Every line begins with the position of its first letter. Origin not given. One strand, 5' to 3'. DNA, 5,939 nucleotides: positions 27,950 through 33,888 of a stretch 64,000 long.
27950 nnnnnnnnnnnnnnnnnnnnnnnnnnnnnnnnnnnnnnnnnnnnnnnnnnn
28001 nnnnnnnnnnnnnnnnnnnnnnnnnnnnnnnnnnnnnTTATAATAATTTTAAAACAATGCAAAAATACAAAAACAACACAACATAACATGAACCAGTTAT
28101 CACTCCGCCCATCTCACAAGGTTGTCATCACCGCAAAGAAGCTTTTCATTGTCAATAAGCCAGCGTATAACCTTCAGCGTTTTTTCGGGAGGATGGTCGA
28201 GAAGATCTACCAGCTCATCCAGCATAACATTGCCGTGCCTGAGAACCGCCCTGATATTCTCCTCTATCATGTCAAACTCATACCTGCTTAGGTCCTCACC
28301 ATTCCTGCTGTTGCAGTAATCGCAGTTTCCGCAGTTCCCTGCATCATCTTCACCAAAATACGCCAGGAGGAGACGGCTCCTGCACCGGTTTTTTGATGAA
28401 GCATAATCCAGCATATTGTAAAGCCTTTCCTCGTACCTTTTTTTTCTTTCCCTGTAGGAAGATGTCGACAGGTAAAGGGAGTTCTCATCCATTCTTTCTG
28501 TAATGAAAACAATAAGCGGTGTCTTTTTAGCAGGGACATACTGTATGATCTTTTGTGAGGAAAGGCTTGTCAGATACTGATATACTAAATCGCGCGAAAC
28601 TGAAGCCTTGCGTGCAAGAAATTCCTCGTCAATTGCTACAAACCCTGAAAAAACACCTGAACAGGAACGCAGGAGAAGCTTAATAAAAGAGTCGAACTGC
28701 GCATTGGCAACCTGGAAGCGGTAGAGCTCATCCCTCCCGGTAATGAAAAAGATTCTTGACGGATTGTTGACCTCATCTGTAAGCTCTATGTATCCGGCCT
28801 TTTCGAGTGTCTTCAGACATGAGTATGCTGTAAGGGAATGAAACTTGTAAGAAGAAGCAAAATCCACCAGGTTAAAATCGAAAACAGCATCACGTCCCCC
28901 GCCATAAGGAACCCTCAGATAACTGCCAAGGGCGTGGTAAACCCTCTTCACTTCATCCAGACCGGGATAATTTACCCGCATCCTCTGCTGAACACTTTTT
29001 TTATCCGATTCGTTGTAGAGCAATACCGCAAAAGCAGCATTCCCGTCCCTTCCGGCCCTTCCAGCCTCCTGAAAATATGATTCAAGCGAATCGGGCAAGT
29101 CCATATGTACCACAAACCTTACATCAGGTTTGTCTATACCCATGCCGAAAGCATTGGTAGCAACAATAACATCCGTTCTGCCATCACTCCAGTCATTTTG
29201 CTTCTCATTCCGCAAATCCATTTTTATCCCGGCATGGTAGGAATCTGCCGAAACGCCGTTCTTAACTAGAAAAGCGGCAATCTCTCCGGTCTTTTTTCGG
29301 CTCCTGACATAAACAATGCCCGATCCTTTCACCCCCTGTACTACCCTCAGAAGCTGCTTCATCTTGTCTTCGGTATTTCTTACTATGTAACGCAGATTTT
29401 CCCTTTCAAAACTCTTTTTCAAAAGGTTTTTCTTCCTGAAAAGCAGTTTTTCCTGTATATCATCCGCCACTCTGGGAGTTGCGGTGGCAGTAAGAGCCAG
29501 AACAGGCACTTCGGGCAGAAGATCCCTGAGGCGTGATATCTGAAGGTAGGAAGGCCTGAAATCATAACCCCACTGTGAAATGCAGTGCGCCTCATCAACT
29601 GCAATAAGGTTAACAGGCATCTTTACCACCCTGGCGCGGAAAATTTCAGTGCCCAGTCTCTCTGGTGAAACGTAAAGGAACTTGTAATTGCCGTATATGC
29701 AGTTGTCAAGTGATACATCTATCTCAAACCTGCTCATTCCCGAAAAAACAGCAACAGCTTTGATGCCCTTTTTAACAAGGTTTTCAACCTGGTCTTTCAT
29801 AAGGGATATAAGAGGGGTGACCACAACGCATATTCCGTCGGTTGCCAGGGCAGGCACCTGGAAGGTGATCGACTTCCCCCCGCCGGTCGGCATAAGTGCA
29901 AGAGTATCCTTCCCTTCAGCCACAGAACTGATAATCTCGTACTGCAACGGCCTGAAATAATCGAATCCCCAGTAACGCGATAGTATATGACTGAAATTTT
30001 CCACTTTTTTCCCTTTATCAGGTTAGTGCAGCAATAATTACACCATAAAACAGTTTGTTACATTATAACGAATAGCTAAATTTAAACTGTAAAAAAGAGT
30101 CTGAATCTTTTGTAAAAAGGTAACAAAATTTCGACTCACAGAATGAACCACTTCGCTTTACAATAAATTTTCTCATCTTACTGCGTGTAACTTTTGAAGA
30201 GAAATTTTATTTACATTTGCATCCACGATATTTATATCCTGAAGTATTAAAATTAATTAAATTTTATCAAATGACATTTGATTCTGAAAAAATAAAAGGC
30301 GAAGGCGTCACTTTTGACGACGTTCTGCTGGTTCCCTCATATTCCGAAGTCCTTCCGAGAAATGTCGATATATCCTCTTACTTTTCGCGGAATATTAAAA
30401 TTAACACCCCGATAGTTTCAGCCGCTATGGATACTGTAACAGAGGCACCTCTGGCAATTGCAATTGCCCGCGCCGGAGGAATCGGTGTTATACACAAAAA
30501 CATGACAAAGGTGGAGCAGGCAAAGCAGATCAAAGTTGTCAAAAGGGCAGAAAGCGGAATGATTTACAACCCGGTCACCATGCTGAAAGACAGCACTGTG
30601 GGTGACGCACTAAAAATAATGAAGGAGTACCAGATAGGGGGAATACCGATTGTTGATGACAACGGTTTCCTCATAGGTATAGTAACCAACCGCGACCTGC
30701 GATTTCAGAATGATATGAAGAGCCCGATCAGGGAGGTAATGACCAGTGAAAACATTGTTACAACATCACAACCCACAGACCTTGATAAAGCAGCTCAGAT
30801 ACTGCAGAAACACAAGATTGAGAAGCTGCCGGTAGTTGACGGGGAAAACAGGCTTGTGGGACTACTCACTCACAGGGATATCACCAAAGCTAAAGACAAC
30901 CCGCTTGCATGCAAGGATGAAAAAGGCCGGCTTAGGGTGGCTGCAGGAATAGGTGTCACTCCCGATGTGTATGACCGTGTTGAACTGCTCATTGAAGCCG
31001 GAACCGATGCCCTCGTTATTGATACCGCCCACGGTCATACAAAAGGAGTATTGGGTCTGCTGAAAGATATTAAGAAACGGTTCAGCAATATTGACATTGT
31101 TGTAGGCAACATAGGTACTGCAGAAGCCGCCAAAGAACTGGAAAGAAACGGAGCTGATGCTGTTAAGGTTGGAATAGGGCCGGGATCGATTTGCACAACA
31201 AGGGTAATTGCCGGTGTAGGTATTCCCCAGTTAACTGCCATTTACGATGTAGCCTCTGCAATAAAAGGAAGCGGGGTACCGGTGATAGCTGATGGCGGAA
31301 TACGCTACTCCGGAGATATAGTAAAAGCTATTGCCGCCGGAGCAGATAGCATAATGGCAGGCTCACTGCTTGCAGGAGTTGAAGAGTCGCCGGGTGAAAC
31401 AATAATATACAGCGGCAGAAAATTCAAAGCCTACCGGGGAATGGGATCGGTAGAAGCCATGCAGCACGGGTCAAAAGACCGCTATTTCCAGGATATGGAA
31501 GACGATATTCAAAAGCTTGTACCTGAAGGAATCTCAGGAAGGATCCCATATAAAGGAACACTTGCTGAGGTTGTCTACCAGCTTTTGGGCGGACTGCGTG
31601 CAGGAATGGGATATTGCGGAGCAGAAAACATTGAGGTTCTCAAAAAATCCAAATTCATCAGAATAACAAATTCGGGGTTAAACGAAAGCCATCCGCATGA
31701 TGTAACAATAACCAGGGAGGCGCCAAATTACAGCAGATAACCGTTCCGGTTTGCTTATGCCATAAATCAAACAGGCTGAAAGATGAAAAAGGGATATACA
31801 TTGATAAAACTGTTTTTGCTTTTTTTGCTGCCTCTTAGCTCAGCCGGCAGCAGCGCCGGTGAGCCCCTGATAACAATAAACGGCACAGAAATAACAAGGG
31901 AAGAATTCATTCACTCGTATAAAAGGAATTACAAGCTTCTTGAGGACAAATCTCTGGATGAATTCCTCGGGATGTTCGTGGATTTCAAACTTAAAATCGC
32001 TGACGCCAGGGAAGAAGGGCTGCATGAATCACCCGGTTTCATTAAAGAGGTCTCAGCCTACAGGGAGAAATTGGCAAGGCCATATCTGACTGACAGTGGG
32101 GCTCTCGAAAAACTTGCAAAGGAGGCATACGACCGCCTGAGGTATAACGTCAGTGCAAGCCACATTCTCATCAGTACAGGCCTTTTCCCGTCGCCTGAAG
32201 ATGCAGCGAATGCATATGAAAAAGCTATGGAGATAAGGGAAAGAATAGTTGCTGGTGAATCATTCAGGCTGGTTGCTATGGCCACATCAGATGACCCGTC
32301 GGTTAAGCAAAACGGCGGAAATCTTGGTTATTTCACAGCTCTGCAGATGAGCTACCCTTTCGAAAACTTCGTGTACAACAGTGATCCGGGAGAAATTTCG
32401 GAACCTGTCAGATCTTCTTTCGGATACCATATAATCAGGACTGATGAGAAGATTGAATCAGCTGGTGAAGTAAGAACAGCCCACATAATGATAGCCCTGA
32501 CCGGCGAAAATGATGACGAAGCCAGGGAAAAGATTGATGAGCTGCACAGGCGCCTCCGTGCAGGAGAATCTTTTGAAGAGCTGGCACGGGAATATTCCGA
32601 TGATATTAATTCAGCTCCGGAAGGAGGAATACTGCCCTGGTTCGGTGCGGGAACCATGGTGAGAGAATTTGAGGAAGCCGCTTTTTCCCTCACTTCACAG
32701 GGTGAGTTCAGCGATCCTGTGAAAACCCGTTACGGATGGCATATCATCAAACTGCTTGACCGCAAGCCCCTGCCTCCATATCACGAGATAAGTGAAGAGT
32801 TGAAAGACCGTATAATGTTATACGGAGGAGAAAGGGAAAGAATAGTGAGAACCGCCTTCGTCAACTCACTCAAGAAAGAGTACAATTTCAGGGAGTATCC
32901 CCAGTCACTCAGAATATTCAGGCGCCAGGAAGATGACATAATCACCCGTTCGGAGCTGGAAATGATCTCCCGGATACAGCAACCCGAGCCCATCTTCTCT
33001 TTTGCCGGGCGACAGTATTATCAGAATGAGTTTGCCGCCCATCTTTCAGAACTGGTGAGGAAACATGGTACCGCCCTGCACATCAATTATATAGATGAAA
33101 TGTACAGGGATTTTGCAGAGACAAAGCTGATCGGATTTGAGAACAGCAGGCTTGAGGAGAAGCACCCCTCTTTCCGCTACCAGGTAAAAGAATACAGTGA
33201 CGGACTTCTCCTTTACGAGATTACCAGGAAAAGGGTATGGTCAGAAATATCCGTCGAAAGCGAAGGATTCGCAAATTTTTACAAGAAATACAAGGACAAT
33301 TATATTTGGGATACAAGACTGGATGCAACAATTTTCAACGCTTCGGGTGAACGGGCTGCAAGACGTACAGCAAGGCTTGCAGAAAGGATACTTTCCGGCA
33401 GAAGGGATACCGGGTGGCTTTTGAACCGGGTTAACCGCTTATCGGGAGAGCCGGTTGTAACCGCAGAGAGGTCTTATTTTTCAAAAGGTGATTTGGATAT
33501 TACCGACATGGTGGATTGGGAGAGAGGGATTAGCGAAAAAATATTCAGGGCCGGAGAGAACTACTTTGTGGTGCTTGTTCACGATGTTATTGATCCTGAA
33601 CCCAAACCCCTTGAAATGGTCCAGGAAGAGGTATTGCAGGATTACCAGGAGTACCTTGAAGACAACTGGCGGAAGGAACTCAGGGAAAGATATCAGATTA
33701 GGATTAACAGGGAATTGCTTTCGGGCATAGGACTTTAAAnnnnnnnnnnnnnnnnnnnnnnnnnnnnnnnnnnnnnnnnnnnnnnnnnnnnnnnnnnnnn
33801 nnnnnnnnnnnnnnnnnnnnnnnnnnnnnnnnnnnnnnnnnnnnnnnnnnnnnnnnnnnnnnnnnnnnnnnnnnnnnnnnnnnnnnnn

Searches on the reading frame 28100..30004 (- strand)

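Call 59: search_protein_families(library=pfam, proteins=[window:28100-30004:-], max_evalue=0.00001)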
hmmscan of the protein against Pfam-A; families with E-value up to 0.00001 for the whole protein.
window:28100-30004:- (634 aa): 3 families
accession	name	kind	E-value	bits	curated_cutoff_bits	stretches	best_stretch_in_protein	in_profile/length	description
PF00270.35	DEAD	-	1.1e-24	87.4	26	1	18-182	1-166/167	DEAD/DEAH box helicase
PF00271.37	Helicase_C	-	8.7e-22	77.9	23.5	1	214-321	2-110/110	Helicase conserved C-terminal domain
PF16124.10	RecQ_Zn_bind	-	2.2e-13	51.2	25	1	509-565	14-66/66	RecQ zinc-binding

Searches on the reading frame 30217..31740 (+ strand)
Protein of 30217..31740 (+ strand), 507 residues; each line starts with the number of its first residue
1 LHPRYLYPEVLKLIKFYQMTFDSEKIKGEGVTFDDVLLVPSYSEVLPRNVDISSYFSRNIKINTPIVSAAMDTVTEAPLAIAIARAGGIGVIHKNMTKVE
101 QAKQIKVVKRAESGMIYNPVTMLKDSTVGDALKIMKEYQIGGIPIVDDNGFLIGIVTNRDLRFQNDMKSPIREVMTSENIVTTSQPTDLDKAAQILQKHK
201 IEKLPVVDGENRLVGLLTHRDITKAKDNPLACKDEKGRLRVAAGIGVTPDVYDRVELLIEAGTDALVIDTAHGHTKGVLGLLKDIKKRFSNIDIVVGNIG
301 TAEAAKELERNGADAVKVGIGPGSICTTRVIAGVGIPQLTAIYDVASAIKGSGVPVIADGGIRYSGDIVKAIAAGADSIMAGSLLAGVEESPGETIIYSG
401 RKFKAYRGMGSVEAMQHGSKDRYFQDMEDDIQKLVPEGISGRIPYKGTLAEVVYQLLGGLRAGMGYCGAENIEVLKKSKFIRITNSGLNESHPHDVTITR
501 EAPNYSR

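Call 59: search_protein_families(library=pfam, proteins=[window:30217-31740:+], max_evalue=0.00001)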
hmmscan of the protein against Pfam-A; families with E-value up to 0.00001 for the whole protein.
window:30217-31740:+ (507 aa): 4 families
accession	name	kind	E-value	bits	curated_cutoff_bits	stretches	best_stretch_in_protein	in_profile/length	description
PF00478.31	IMPDH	-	1.1e-156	521.7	25.6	1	30-494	1-345/345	IMP dehydrogenase / GMP reductase domain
PF00571.33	CBS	-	2.1e-26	92.4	24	2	171-225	1-54/57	CBS domain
PF03060.21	NMO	-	4.5e-13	49.7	28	1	286-394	130-234/331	Nitronate monooxygenase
PF01070.24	FMN_dh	-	3.5e-07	30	24.9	1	290-383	217-303/350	FMN-dependent dehydrogenase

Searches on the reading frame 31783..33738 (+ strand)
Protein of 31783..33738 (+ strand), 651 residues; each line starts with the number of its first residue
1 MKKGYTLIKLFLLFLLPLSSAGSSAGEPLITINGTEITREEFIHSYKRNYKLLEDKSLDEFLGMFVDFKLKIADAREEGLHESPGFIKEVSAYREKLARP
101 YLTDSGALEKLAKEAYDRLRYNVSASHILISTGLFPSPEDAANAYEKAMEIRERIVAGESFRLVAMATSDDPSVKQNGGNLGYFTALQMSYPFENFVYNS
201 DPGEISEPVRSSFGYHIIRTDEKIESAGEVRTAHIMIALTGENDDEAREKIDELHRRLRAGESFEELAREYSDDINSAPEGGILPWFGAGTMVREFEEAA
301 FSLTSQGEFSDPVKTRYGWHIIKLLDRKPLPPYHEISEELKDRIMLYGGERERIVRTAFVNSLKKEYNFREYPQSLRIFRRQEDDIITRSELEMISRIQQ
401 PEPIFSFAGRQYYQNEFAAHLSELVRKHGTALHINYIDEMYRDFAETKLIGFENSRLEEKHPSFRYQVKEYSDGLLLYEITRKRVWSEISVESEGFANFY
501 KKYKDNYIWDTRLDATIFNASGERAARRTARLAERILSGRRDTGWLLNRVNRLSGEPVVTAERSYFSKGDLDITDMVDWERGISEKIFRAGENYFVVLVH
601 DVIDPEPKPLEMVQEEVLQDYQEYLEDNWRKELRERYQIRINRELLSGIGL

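Call 61: search_protein_families(library=pfam, proteins=[window:31783-33738:+], max_evalue=0.0001)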
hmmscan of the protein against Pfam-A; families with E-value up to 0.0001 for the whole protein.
window:31783-33738:+ (651 aa): 3 families
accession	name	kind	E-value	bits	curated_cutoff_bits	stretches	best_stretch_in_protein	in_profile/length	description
PF13616.12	Rotamase_3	-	1.1e-54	184.4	22.5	2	226-328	12-116/116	PPIC-type PPIASE domain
PF00639.27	Rotamase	-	9.1e-52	174.5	21.7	2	234-325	1-96/97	PPIC-type PPIASE domain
PF13145.12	Rotamase_2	-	1.1e-16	62.2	27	1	244-336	32-119/121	PPIC-type PPIASE domain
